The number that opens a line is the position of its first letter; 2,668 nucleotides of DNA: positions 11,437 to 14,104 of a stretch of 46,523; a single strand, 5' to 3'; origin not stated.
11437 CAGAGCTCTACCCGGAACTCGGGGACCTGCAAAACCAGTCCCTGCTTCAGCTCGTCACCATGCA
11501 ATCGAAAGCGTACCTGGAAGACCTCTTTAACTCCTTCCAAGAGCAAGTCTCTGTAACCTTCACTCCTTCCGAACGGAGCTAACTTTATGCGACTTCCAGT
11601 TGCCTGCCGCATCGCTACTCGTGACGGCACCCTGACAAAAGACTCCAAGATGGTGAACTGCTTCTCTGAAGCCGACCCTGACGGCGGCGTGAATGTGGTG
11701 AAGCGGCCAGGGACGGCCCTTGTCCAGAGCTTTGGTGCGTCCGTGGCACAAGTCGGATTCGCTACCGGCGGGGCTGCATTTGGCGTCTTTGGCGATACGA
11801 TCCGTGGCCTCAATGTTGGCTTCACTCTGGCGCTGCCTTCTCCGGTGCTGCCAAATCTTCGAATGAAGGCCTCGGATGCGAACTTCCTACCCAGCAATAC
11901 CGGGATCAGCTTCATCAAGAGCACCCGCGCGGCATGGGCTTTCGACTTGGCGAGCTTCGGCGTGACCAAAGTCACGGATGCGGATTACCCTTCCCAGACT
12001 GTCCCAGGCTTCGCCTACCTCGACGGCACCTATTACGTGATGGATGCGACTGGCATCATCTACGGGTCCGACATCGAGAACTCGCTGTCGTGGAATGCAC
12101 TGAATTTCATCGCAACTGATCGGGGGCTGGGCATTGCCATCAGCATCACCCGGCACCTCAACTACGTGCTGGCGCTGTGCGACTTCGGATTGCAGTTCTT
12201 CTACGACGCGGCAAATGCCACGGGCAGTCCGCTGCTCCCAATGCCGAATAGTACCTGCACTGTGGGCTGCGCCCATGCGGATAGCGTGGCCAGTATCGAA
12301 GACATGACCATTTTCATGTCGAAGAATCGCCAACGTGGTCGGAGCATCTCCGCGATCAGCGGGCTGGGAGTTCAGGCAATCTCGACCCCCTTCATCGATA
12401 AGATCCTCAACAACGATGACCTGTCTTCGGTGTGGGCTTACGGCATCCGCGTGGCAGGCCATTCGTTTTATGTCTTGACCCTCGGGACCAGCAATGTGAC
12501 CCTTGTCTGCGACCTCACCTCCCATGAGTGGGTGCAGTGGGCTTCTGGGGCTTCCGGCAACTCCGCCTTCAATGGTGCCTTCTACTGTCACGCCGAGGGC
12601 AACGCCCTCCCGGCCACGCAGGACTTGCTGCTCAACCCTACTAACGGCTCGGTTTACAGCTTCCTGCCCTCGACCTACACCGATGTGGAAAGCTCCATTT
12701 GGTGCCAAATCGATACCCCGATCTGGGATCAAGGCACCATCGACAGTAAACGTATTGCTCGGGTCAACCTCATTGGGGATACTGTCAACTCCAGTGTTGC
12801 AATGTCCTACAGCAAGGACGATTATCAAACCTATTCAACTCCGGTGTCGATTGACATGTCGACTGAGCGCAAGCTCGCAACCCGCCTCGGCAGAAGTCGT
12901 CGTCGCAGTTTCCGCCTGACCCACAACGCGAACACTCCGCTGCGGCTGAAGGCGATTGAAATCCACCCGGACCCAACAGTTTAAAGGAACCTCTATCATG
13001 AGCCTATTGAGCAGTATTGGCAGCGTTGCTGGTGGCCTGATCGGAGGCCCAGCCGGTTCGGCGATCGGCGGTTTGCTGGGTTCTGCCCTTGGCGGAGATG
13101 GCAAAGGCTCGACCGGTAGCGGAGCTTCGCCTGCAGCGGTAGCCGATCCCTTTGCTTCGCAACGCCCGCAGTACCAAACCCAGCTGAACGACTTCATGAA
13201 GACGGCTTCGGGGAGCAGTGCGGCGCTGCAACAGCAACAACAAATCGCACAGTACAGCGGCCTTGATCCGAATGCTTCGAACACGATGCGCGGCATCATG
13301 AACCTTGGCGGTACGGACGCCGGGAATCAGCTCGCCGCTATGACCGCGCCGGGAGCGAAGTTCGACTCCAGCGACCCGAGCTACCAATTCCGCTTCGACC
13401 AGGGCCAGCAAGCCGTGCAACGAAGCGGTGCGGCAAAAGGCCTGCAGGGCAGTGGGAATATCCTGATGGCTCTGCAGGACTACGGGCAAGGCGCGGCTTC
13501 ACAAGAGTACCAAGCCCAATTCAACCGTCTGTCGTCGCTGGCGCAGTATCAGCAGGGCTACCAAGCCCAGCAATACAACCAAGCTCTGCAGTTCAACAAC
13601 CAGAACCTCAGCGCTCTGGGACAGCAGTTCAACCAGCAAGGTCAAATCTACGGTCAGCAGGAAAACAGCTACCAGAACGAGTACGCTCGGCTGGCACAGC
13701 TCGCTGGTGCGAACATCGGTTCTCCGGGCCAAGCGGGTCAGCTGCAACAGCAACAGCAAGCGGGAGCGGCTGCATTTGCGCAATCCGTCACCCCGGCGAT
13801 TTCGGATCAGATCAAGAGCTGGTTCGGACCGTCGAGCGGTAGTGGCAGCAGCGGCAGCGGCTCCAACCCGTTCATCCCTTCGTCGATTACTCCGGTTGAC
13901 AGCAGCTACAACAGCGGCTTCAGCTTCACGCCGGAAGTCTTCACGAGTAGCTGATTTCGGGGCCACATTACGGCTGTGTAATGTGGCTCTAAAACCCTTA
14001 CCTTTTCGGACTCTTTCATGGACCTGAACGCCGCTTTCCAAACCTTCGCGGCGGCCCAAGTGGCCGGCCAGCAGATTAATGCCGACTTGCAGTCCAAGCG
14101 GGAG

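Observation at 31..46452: Genome-wide family of a ~40-bp palindromic intergenic element, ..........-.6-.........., at 16 unique sites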

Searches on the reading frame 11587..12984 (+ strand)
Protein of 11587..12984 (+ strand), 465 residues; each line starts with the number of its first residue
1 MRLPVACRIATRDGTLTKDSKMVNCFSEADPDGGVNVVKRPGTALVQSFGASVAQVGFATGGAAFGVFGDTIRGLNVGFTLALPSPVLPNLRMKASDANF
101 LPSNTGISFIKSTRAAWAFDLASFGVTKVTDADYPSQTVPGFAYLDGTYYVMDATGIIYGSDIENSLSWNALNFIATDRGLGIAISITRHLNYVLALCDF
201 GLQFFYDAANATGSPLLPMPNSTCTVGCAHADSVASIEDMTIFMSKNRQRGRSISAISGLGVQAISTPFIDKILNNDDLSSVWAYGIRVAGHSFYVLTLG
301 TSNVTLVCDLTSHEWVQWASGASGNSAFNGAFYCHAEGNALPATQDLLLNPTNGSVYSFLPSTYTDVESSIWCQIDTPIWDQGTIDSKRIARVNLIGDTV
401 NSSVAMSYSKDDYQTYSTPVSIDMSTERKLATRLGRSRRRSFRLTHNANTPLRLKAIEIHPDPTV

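Call 9: search_protein_families(library=phrogs, proteins=[window:11587-12984:+], max_evalue=0.001)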
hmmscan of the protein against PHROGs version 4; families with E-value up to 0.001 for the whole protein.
window:11587-12984:+ (465 aa): 1 family
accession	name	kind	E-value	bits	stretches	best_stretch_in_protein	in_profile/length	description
phrog_578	-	connector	6.5e-28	98.5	1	16-459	19-467/486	head closure Hc3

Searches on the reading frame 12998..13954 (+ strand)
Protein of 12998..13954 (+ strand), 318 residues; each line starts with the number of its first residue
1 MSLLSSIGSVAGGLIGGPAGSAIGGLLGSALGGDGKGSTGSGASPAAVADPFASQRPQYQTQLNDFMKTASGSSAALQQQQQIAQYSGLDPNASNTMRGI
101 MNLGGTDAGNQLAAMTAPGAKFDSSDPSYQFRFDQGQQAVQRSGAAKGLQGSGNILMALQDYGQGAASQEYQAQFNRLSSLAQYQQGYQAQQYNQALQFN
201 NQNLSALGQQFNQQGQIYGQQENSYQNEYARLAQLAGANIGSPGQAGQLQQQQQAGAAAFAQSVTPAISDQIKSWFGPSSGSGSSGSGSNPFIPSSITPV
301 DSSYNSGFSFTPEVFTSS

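Call 98: search_protein_families(library=pfam, proteins=[window:12998-13954:+], max_evalue=0.01)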
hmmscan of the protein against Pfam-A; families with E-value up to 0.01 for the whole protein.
window:12998-13954:+ (318 aa): 1 family
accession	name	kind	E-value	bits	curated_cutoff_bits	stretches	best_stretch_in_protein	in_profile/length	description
PF20721.2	C19orf12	-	0.00019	21.7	30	1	3-33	47-77/163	C19orf12-like protein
